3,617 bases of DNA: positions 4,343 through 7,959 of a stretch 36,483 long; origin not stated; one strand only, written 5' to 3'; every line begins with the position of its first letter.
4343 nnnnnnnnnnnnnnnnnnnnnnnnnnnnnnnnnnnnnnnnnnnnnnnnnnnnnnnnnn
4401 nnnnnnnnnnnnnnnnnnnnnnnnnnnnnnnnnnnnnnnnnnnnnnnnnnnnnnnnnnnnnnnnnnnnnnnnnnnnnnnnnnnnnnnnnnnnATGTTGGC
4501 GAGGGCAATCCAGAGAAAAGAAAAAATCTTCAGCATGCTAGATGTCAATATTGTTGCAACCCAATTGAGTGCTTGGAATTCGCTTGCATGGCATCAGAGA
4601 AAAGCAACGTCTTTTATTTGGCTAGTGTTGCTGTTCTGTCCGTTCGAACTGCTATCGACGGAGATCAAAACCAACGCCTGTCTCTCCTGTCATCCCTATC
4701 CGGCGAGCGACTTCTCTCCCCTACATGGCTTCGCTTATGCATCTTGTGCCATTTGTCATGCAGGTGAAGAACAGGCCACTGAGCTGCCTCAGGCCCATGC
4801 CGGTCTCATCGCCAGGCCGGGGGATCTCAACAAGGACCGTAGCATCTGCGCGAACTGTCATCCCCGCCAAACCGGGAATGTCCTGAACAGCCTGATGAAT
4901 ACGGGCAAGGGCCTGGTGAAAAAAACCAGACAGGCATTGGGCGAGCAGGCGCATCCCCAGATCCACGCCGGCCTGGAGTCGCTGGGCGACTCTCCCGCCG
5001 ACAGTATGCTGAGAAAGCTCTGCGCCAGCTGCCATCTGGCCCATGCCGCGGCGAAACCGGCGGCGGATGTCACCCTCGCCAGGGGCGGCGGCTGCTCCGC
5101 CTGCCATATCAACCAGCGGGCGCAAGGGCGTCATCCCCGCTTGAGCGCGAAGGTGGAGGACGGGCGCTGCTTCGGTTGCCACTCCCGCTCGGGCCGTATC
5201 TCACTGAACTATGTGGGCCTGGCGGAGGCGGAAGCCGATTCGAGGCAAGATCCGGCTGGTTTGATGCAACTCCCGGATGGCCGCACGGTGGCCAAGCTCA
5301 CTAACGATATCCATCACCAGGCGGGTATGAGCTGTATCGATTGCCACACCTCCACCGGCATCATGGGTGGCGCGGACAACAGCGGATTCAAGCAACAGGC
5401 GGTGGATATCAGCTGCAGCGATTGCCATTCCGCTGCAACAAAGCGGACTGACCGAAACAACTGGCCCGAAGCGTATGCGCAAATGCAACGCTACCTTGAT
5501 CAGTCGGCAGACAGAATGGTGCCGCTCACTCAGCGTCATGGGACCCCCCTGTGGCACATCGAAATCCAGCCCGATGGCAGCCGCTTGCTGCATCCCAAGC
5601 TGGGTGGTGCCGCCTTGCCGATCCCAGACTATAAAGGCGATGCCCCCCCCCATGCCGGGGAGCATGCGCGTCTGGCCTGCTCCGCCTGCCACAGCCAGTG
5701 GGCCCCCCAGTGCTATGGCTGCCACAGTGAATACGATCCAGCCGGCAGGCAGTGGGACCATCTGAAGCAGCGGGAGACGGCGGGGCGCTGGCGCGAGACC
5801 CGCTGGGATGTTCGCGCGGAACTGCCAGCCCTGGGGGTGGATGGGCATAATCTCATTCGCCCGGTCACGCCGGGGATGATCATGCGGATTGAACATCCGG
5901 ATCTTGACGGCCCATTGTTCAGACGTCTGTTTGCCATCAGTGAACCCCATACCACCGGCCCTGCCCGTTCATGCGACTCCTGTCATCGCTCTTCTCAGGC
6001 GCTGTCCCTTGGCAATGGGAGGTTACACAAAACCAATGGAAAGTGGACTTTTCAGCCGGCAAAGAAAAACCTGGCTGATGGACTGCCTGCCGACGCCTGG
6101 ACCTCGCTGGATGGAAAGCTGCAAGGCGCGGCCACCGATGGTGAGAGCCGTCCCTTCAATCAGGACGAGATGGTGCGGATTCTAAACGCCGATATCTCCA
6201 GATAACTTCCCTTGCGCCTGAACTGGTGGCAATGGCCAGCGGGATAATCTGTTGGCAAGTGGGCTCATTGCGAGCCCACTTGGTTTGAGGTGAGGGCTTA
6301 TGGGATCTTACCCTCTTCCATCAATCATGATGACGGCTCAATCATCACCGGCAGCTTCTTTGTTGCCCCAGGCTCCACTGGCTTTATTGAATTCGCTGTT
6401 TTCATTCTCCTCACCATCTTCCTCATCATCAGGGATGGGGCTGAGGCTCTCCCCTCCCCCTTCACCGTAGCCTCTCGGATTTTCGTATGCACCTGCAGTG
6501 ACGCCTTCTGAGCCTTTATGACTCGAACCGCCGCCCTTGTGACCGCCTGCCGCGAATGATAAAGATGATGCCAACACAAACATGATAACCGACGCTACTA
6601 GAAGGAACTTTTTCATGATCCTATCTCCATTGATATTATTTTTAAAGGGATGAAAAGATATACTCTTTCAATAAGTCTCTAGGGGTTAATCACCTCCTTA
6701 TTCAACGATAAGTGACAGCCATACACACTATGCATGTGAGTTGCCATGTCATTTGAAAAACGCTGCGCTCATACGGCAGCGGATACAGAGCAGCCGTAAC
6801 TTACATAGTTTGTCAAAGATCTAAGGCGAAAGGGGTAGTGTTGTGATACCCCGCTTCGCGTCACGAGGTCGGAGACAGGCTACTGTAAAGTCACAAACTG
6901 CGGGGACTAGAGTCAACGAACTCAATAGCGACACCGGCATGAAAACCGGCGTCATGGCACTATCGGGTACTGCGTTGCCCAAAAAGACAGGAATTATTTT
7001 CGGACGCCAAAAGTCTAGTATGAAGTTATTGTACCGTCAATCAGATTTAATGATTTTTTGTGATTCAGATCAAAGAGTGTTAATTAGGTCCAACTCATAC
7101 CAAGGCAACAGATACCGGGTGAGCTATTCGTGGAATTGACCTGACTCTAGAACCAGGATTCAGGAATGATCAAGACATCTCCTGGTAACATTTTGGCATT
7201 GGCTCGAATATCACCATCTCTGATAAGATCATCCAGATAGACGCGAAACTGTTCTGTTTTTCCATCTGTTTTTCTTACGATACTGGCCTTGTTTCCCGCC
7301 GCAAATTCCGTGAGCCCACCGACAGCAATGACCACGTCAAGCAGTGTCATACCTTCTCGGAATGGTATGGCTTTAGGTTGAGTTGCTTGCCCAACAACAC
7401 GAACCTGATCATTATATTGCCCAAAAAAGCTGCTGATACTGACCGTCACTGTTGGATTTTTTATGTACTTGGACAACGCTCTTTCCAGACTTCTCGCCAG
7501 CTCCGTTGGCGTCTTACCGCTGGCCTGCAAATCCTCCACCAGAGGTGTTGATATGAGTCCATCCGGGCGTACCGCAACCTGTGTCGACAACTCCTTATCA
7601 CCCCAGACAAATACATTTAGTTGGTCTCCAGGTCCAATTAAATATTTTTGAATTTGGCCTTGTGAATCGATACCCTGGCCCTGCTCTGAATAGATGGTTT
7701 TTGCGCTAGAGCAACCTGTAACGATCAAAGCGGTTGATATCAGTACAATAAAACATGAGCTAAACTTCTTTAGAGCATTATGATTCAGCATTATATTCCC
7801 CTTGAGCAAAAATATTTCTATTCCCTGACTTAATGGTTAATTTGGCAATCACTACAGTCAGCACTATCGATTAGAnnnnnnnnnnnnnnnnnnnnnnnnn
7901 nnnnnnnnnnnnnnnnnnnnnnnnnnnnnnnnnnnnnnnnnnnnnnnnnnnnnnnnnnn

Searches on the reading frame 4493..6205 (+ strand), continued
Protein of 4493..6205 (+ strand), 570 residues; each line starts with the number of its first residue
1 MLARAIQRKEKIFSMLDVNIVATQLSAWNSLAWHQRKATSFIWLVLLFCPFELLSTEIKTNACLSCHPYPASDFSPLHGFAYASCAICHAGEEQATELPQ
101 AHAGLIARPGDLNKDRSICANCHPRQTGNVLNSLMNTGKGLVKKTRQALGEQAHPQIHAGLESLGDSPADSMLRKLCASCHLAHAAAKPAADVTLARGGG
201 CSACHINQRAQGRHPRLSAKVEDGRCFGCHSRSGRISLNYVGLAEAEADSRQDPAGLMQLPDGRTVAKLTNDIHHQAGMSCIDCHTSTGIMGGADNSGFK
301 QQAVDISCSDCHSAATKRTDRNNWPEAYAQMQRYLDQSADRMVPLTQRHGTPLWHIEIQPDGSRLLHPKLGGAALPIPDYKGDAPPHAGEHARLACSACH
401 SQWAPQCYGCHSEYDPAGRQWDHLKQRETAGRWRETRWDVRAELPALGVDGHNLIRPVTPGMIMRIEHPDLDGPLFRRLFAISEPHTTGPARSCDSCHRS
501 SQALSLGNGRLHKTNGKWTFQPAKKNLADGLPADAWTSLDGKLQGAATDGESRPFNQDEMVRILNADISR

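Call 28: find_encoding_contigs(protein=P0004, flank=5000, max_places=3)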
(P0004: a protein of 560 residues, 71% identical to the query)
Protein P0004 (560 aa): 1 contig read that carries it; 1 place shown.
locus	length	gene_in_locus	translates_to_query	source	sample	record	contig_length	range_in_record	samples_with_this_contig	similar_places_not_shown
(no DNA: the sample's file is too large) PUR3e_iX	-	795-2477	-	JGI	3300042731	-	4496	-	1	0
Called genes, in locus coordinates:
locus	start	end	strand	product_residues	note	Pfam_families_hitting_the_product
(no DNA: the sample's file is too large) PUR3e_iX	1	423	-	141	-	?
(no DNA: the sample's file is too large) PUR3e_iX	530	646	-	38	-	-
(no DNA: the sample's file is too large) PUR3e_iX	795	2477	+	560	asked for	PF09699:Paired_CXXCH_1 (faint), PF14522:Cytochrome_C7 (faint), PF14537:Cytochrom_c3_2 (faint)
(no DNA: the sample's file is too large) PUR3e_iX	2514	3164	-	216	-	PF00581:Rhodanese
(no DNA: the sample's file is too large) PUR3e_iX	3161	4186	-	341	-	PF03916:NrfD, PF14589:NrfD_2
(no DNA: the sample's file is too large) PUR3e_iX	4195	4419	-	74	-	PF13247:Fer4_11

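Call 39: search_protein_families(library=pfam, proteins=[L061:8418-9692:-, L077:7582-8418:-, L054:5109-5498:+, L044:12117-13373:+, L054:8310-11435:+, L066:7688-9556:+, L039:3003-4442:+, L066:4469-5377:-, L010:16724-17308:+, L060:18923-20707:+], max_evalue=0.001)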
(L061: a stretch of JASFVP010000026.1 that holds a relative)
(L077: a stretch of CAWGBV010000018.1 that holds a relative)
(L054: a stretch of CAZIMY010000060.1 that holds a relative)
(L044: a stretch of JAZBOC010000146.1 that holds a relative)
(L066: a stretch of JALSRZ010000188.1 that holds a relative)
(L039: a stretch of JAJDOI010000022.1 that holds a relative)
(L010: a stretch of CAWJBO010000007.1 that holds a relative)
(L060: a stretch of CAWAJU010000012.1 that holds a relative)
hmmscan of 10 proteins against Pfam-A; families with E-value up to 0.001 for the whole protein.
L061:8418-9692:- (424 aa): 5 families
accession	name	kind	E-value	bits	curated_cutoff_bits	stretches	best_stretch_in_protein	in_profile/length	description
PF13435.11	Cytochrome_C554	-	2.6e-15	57.5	20.8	1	40-126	1-84/84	Cytochrome c554 and c-prime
PF14537.11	Cytochrom_c3_2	-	1.3e-06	29.2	25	0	34-126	1-65/79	Cytochrome c3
PF14522.11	Cytochrome_C7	-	6.6e-06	26.3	24.8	0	92-131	15-54/67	Cytochrome c7 and related cytochrome c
PF22113.1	Mtrc-MtrF_II-IV_dom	-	1.4e-05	25.2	30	0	33-133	76-171/176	Outer membrane cytochrome MtrC/MtrF-like, domains II/IV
PF09699.15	Paired_CXXCH_1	-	0.00084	19.4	20.6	0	93-127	9-38/41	Doubled CXXCH motif (Paired_CXXCH_1)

L077:7582-8418:- (278 aa): 2 families
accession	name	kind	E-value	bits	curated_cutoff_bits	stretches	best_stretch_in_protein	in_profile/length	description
PF14537.11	Cytochrom_c3_2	-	0.0004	21.2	25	1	146-224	2-69/79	Cytochrome c3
PF14522.11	Cytochrome_C7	-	0.00092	19.4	24.8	0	142-219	4-66/67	Cytochrome c7 and related cytochrome c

L054:5109-5498:+ (129 aa): 0 families

L044:12117-13373:+ (418 aa): 1 family
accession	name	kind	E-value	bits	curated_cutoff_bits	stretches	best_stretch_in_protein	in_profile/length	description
PF02321.23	OEP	-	1.5e-28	100.3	22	2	230-414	3-187/187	Outer membrane efflux protein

L054:8310-11435:+ (1041 aa): 2 families
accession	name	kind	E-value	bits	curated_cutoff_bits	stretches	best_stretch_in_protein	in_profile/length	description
PF00873.25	ACR_tran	-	4.1e-226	753.5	28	1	6-1032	2-1020/1021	AcrB/AcrD/AcrF family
PF03176.21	MMPL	-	8.7e-11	41.8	20.5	2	341-498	145-302/333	MMPL family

L066:7688-9556:+ (622 aa): 3 families
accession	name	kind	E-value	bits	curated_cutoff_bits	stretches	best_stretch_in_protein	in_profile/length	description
PF02776.23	TPP_enzyme_N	-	1.7e-19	70.2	26.8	1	42-154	4-117/119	Thiamine pyrophosphate enzyme, N-terminal TPP binding domain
PF16582.11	TPP_enzyme_M_2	-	3.2e-10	40.6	30.1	1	252-444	27-207/208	Middle domain of thiamine pyrophosphate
PF02775.26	TPP_enzyme_C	-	3.2e-08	33.9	21.9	1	464-592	18-151/151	Thiamine pyrophosphate enzyme, C-terminal TPP binding domain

L039:3003-4442:+ (479 aa): 1 family
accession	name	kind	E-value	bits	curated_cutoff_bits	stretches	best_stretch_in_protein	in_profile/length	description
PF00425.24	Chorismate_bind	-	1.1e-69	235.3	27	1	197-450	2-257/257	chorismate binding enzyme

L066:4469-5377:- (302 aa): 1 family
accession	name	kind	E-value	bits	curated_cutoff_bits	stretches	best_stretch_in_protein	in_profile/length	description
PF01040.23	UbiA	-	2.8e-28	99.3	34.2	1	21-270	2-237/250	UbiA prenyltransferase family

L010:16724-17308:+ (194 aa): 0 families

L060:18923-20707:+ (594 aa): 1 family
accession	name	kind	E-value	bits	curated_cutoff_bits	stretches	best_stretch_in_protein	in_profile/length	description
PF00374.24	NiFeSe_Hases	-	4.9e-233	775.1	25.8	1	54-579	1-508/508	Nickel-dependent hydrogenase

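Call 59: search_protein_families(library=ncbifam, proteins=[L061:8418-9692:-, L077:7582-8418:-], max_evalue=0.001)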
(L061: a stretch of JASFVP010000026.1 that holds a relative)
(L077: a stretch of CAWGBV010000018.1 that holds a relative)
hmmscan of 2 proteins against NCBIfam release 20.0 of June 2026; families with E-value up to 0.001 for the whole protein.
L061:8418-9692:- (424 aa): 5 families
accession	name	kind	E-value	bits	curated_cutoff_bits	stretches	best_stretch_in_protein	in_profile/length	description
NF040886.1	cyt_C_like_Sec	equivalog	3.3e-17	62.2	250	2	38-102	45-116/423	multiheme c-type cytochrome (seleno)protein ExtKL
NF041028.1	decahem_GSU2203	exception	1.2e-05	24.8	325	0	34-129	32-136/317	GSU2203 family decaheme c-type cytochrome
TIGR03508.1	decahem_SO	subfamily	1.6e-05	24.5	192.2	0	87-126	209-249/258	DmsE family decaheme c-type cytochrome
NF041198.1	UshA_like_PCGU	equivalog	2.7e-05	22.9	275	0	31-60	401-430/519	UshA-like (seleno)protein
NF008659.0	PRK11659.1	equivalog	0.00047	19.9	184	0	191-235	43-85/188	cytochrome c nitrite reductase pentaheme subunit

L077:7582-8418:- (278 aa): 0 families

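Call 64: predict_structure(alignment_id=A1)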
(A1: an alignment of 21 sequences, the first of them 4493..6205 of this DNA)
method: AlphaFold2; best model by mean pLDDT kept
length: 570 residues; sequences in the alignment: 21
mean_pLDDT: 59.7   pTM: 0.43
mean pLDDT of the five models: 59.7, 58.8, 54.8, 54.2, 49.1
residues with pLDDT >= 90: 29; 70-90: 203; 50-70: 105; < 50: 233
segments of 3 or more residues with pLDDT < 50: 1-3, 15-17, 50-92, 97-136, 180-252, 259-264, 280-304, 382-409, 484-491
pLDDT, mean of each block of 10 residues (from residue 1): 53 50 61 75 71 43 46 40 40 49 34 37 41 50 74 75 80 68 40 30 26 27 26 33 46 54 50 57 34 28 55 81 84 72 83 85 79 76 39 24 36 80 80 66 71 77 74 80 46 69 88 91 89 87 78 89 85
secondary structure, 60 per line:
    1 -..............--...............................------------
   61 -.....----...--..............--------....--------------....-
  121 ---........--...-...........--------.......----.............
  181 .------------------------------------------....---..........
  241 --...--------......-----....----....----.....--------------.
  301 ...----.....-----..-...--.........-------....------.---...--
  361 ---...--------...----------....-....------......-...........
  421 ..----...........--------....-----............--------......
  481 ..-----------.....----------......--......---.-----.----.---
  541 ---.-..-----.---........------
elements in order: H2-15 H18-48 H62-66 H76-89 H98-101 H116-119 H124-131 H138-148 H157-163 H168-181 H224-227 H231-240 E243-245 E257-259 E265-268 H273-276 H281-285 H300-303 H308-312 H326-334 E342-345 E356-358 E364-366 E375-377 H388-391 H393-396 H403-408 E410-422 E427-437 E446-449 E455-466 E475-482 H494-498 E509-514 E517-522 H557-564

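Call 66: fold_search(model_id=the predicted structure, library=pdb)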
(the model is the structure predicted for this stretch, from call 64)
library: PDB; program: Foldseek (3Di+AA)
matches with E <= 10: 35; with E <= 0.001: 0
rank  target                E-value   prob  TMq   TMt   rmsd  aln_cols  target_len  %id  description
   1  8fbp_A                9.9e-01  0.04  0.07  0.09  19.3       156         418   10  Glutamine synthetase from Pseudomonas aeruginosa, filament double-unit in compressed conformation (released 2024-02-14)
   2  5zlp_E                1.1e+00  0.03  0.07  0.08  20.3       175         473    6  Crystal structure of glutamine synthetase from helicobacter pylori (released 2018-08-29)
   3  1q47_A                1.9e+00  0.01  0.06  0.07  15.6       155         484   10  Structure of the Semaphorin 3A Receptor-Binding Module (released 2004-08-03)
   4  8kev_F                1.9e+00  0.01  0.06  0.12  18.4       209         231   12  Cryo-EM structure of HRD1-SEL1L-XTP3B (state D1) complex (released 2025-02-19)
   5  8kev_E                2.0e+00  0.01  0.06  0.12  18.2       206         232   12  Cryo-EM structure of HRD1-SEL1L-XTP3B (state D1) complex (released 2025-02-19)
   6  6n4c_D                2.5e+00  0.00  0.04  0.03  22.2       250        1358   12  EM structure of the DNA wrapping in bacterial open transcription initiation complex (released 2020-05-27)
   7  8kes_E                2.6e+00  0.01  0.06  0.12  18.5       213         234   12  Cryo-EM structure of HRD1-SEL1LX3-XTP3B complex in C1 symmetry (released 2025-02-19)
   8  3tto_B                2.8e+00  0.01  0.06  0.04  20.3       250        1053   11  Crystal structure of Leuconostoc mesenteroides NRRL B-1299 N-terminally truncated dextransucrase DSR-E in triclinic fo (released 2012-01-25)
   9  4hv0_D                3.1e+00  0.04  0.04  0.17  10.2        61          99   10  Structure and Function of AvtR, a Novel Transcriptional Regulator from a Hyperthermophilic Archaeal Lipothrixvirus (released 2012-11-21)
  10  5zlp_J                3.1e+00  0.01  0.06  0.07  20.0       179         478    7  Crystal structure of glutamine synthetase from helicobacter pylori (released 2018-08-29)
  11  1wqs_A                3.7e+00  0.01  0.07  0.15  14.9       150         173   11  Crystal structure of Norovirus 3C-like protease (released 2005-10-04)
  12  1b77_A                5.6e+00  0.00  0.05  0.08  19.3       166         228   10  BUILDING A REPLISOME STRUCTURE FROM INTERACTING PIECES: A SLIDING CLAMP COMPLEXED WITH AN INTERACTION PEPTIDE FROM DNA (released 1999-02-08)
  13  5v2n                  5.9e+00  0.01  0.04  0.10  13.2       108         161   10  Crystal Structure of APO Human SETD8 (released 2018-03-07)
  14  7jps_E                5.9e+00  0.01  0.06  0.08  26.9       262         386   11  ORC-DNA: Human Origin Recognition Complex (ORC) with DNA bound in the core (released 2020-09-09)
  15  3kif_C                6.3e+00  0.02  0.04  0.24  14.8        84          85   12  The crystal structures of two fragments truncated from 5-bladed beta-propeller lectin, tachylectin-2 (Lib1-B7-18 and L (released 2010-04-28)
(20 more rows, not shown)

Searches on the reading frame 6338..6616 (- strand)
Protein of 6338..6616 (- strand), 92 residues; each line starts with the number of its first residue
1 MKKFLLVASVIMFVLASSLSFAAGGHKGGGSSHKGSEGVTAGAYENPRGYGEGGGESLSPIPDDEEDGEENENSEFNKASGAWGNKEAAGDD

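Call 3: search_protein_families(library=pfam, proteins=[window:6338-6616:-], max_evalue=0.1)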
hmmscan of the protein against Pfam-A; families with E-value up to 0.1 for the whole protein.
window:6338-6616:- (92 aa): 0 families

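Call 4: search_protein_families(library=ncbifam, proteins=[window:6338-6616:-], max_evalue=0.1)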
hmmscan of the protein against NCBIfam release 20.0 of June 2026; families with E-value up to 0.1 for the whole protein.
window:6338-6616:- (92 aa): 2 families
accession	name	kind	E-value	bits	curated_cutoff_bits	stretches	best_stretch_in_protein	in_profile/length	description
NF040942.2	hypo_ExtJ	equivalog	0.071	13.5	52.5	1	1-28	1-28/77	selenite/tellurite reduction operon protein ExtJ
TIGR02874.1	spore_ytfJ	equivalog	0.096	13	116.3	0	9-61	35-82/125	GerW family sporulation protein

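Call 57: list_cluster_members(proteins=[window:6338-6616:-, window:19375-20931:+, window:27749-29137:-, window:23303-26191:-])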
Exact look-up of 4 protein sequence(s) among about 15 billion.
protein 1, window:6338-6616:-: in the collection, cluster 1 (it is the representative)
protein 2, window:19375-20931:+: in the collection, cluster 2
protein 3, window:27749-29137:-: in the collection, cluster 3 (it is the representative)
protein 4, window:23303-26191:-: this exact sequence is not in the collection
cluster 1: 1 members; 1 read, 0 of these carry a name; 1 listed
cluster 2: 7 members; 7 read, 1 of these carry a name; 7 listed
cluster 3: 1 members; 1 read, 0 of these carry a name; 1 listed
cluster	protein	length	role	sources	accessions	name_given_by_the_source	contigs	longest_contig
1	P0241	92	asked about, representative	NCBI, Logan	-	-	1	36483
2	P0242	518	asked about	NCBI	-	-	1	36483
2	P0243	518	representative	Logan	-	-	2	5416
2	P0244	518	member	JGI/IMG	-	general secretion pathway protein E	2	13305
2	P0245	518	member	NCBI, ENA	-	-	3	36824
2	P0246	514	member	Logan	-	-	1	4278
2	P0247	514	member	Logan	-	-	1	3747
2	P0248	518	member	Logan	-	-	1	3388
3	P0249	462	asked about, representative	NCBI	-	-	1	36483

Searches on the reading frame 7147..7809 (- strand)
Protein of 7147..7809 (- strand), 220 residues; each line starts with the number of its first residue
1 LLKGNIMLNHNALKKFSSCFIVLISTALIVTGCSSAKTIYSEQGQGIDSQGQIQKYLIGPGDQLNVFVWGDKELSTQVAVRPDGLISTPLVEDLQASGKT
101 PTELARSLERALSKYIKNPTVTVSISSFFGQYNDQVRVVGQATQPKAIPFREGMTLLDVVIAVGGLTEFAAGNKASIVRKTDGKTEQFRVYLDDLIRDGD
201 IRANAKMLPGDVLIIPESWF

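Call 4: search_protein_families(library=ncbifam, proteins=[window:7147-7809:-], max_evalue=0.1)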
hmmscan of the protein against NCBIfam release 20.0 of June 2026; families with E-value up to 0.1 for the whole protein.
window:7147-7809:- (220 aa): 6 families
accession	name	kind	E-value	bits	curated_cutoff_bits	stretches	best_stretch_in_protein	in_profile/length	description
TIGR03027.2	pepcterm_export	equivalog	1.5e-72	242.8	180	1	55-220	2-169/169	XrtA/PEP-CTERM system exopolysaccharide export protein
NF041843.1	EpsY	equivalog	1.4e-30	106.1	320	1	27-215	24-210/211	exopolysaccharide export protein EpsY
NF011658.0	PRK15078.1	subfamily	1.1e-21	77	333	1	36-216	65-250/380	polysaccharide export protein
TIGR03028.1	EpsE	equivalog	1e-20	74.1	262.65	1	56-215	2-159/239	polysaccharide export protein EpsE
NF033216.1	lipo_YgdI_YgdR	subfamily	0.0014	18.5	42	1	20-53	6-39/71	YgdI/YgdR family lipoprotein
NF006231.0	PRK08364.1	equivalog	0.012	15.9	80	1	135-171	6-41/70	sulfur carrier protein ThiS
